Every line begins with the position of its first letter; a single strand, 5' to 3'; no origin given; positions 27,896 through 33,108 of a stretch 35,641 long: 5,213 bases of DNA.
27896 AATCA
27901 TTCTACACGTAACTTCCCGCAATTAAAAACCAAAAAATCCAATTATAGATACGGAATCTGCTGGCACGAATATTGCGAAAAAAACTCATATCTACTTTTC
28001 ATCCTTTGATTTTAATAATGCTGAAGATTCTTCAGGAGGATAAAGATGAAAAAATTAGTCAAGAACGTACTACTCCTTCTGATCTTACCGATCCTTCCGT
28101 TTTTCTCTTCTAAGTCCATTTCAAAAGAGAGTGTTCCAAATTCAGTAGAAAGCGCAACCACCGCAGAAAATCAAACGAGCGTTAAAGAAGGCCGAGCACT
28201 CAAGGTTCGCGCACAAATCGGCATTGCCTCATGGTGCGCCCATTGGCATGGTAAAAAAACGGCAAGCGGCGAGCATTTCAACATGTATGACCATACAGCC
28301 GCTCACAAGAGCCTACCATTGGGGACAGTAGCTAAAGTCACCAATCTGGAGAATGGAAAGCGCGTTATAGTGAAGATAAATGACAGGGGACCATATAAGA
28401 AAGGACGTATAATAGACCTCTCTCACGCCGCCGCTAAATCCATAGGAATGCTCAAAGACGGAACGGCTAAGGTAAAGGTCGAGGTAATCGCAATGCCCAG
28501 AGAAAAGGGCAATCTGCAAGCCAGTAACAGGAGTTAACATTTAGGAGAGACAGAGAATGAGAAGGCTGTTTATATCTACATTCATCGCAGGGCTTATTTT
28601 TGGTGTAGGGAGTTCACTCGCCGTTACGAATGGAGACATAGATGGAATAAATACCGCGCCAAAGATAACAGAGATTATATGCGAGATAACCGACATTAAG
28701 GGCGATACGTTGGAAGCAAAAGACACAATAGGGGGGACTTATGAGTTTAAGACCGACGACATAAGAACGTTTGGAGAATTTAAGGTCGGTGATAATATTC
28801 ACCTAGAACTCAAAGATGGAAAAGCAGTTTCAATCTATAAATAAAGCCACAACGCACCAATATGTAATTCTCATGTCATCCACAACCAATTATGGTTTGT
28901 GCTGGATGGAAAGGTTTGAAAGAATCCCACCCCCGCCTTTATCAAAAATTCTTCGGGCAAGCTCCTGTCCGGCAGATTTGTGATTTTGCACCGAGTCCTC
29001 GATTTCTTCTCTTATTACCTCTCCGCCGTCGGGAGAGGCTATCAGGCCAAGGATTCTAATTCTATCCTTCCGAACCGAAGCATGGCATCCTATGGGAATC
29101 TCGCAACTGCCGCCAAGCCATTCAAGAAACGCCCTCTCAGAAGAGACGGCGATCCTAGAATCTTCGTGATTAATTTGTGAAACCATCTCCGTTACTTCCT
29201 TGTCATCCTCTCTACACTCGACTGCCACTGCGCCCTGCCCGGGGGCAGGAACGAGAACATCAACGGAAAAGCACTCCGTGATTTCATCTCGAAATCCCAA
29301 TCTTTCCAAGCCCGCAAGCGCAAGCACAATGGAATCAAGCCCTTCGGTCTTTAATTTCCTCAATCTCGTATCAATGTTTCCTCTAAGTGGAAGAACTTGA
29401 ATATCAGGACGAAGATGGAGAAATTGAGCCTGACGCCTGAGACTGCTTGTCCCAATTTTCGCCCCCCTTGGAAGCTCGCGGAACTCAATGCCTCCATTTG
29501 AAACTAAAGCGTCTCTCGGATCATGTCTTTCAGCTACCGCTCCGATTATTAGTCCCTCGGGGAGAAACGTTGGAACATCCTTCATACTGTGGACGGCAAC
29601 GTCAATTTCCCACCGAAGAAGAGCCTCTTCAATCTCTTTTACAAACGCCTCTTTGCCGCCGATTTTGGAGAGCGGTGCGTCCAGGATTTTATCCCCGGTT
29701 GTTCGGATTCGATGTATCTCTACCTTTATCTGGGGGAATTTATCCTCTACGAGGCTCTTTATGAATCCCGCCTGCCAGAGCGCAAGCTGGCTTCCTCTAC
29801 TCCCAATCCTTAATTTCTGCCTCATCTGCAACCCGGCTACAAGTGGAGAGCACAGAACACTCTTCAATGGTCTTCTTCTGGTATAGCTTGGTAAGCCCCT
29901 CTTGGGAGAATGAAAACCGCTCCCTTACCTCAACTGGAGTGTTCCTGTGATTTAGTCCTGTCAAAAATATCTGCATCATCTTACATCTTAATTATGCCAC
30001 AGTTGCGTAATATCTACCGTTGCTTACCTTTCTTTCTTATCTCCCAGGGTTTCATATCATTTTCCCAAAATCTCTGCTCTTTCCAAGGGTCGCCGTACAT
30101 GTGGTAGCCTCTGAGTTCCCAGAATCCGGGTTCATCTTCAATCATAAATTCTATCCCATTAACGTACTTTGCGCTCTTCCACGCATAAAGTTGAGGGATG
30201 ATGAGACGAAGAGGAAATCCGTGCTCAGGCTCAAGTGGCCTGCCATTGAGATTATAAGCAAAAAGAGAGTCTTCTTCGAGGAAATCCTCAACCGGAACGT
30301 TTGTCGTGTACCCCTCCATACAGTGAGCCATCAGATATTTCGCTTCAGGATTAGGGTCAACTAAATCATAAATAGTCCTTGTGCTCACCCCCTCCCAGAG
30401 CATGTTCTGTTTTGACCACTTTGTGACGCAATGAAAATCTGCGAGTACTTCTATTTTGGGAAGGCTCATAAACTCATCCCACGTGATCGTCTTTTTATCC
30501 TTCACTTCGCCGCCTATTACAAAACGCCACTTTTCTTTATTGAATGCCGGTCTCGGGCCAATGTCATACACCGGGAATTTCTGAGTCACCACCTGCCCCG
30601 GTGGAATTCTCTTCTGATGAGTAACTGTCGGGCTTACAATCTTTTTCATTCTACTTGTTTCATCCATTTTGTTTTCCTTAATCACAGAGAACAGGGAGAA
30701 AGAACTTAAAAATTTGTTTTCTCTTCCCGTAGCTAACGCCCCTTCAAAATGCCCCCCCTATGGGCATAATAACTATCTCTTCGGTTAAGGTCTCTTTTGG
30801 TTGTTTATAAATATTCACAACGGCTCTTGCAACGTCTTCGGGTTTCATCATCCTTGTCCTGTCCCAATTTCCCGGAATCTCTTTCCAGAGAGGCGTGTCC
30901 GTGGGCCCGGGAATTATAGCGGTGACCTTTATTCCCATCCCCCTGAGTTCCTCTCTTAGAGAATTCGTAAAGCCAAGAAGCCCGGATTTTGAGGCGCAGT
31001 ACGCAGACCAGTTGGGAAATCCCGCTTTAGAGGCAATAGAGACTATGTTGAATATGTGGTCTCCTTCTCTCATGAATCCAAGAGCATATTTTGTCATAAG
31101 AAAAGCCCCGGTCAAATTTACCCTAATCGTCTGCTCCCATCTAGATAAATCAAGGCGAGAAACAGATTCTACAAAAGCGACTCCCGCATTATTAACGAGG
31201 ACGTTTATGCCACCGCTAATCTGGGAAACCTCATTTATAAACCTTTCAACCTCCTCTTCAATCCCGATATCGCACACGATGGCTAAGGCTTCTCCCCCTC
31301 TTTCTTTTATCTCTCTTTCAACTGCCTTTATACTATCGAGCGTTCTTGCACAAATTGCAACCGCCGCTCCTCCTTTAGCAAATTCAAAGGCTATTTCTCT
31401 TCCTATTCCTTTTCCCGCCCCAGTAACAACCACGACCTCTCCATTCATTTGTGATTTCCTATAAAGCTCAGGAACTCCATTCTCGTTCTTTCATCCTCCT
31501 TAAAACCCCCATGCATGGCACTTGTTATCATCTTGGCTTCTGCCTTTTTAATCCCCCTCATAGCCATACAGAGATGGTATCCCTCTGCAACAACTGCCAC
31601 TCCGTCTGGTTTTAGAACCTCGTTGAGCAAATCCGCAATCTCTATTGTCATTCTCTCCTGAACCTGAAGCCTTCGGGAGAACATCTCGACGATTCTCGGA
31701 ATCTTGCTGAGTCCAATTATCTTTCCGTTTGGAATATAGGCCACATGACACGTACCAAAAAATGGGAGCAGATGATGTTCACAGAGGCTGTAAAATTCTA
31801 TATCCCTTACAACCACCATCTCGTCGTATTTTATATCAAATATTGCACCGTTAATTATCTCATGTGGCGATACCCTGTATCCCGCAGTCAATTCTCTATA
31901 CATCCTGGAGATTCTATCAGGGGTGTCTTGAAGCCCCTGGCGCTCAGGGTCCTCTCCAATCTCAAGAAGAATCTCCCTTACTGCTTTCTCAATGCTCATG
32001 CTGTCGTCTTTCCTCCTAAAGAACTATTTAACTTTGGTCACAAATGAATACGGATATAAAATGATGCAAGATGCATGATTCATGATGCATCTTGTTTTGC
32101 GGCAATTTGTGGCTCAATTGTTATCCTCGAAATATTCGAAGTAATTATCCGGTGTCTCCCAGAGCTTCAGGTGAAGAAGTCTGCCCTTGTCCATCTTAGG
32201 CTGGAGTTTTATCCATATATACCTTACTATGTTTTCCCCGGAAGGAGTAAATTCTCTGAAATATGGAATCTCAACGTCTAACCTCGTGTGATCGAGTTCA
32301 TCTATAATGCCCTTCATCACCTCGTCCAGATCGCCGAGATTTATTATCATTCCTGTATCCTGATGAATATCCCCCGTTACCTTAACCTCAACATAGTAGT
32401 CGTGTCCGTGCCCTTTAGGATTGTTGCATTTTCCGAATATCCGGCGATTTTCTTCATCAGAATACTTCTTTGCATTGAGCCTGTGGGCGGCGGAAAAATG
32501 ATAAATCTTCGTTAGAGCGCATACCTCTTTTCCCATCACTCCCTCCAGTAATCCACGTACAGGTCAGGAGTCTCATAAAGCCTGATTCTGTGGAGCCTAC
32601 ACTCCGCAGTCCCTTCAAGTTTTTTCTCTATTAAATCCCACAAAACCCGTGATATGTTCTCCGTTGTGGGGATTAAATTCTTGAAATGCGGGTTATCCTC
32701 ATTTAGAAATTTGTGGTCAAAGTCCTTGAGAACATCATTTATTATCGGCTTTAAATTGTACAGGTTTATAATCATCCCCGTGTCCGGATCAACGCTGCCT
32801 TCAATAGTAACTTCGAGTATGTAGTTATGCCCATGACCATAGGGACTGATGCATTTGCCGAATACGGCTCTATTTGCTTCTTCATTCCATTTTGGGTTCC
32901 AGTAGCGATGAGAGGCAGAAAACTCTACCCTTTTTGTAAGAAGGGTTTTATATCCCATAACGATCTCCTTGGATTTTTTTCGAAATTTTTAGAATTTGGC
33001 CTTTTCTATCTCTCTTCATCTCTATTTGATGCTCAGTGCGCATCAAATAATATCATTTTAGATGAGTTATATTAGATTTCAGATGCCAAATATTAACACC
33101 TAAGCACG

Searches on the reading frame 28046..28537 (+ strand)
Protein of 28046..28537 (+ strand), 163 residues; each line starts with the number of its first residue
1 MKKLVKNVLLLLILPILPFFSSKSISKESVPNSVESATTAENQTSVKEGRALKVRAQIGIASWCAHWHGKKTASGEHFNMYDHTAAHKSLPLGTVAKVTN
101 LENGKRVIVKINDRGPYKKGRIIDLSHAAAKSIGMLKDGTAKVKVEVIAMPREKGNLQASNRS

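Call 17: search_protein_families(library=pfam, proteins=[window:28046-28537:+], max_evalue=0.001)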
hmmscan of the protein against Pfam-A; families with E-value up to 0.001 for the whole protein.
window:28046-28537:+ (163 aa): 1 family
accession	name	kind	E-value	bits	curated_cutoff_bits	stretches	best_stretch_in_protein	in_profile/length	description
PF03330.24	DPBB_1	-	6.5e-25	87.6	28.8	1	65-145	6-83/83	Lytic transglycolase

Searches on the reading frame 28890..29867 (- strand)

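Call 6: search_protein_families(library=pfam, proteins=[window:28890-29867:-], max_evalue=0.01)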
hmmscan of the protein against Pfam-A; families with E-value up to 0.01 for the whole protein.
window:28890-29867:- (325 aa): 2 families
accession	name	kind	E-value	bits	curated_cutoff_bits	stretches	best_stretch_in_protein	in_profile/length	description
PF01379.25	Porphobil_deam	-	1.5e-83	279.8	22.1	1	19-226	1-206/207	Porphobilinogen deaminase, dipyromethane cofactor binding domain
PF03900.20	Porphobil_deamC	-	1.4e-15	57.8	26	1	240-308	3-73/74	Porphobilinogen deaminase, C-terminal domain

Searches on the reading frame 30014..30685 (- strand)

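Call 17: search_protein_families(library=pfam, proteins=[window:30014-30685:-], max_evalue=0.001)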
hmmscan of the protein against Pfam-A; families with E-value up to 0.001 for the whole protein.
window:30014-30685:- (223 aa): 1 family
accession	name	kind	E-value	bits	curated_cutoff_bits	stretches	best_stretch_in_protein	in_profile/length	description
PF00174.25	Oxidored_molyb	-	7.1e-42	143.3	24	1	43-189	2-169/169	Oxidoreductase molybdopterin binding domain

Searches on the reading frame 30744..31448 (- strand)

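Call 17: search_protein_families(library=pfam, proteins=[window:30744-31448:-], max_evalue=0.001)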
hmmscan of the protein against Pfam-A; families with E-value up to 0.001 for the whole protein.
window:30744-31448:- (234 aa): 4 families
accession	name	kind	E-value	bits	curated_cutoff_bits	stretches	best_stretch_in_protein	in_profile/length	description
PF00106.31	adh_short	-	3.2e-55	187.1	26.6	1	5-191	2-190/195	short chain dehydrogenase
PF13561.12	adh_short_C2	-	1.6e-42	146.2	27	1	10-211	1-214/236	Enoyl-(Acyl carrier protein) reductase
PF08659.16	KR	-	1.4e-14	54.9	22.6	1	6-178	3-173/180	KR domain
PF23441.1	SDR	-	1.1e-08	35.2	27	1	56-194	65-205/258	SDR-like rossmann domain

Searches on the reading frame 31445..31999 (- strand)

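Call 17: search_protein_families(library=pfam, proteins=[window:31445-31999:-], max_evalue=0.001)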
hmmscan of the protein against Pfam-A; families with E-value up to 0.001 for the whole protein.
window:31445-31999:- (184 aa): 2 families
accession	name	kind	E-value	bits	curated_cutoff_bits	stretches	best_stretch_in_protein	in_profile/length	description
PF01227.27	GTP_cyclohydroI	-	1.5e-78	262.7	27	1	3-180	1-178/179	GTP cyclohydrolase I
PF14489.11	QueF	-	1.5e-05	25.5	27.3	1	79-139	1-61/81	QueF-like protein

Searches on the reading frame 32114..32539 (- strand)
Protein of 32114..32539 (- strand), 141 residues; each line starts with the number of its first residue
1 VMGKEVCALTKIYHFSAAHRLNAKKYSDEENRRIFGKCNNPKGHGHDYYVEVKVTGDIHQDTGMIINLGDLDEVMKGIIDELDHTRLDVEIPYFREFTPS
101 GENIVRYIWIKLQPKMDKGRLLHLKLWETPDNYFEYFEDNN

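Call 17: search_protein_families(library=pfam, proteins=[window:32114-32539:-], max_evalue=0.001)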
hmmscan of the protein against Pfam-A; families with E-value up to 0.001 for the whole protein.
window:32114-32539:- (141 aa): 1 family
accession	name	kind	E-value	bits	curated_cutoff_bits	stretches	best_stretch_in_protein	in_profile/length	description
PF01242.24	PTPS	-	1.5e-33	115.7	22.4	1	9-138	2-120/121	6-pyruvoyl tetrahydropterin synthase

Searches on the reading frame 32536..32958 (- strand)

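Call 17: search_protein_families(library=pfam, proteins=[window:32536-32958:-], max_evalue=0.001)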
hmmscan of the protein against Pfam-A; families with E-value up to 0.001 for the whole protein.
window:32536-32958:- (140 aa): 1 family
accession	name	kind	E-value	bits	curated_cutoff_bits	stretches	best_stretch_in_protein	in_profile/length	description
PF01242.24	PTPS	-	4.5e-36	123.9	22.4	1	7-139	2-120/121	6-pyruvoyl tetrahydropterin synthase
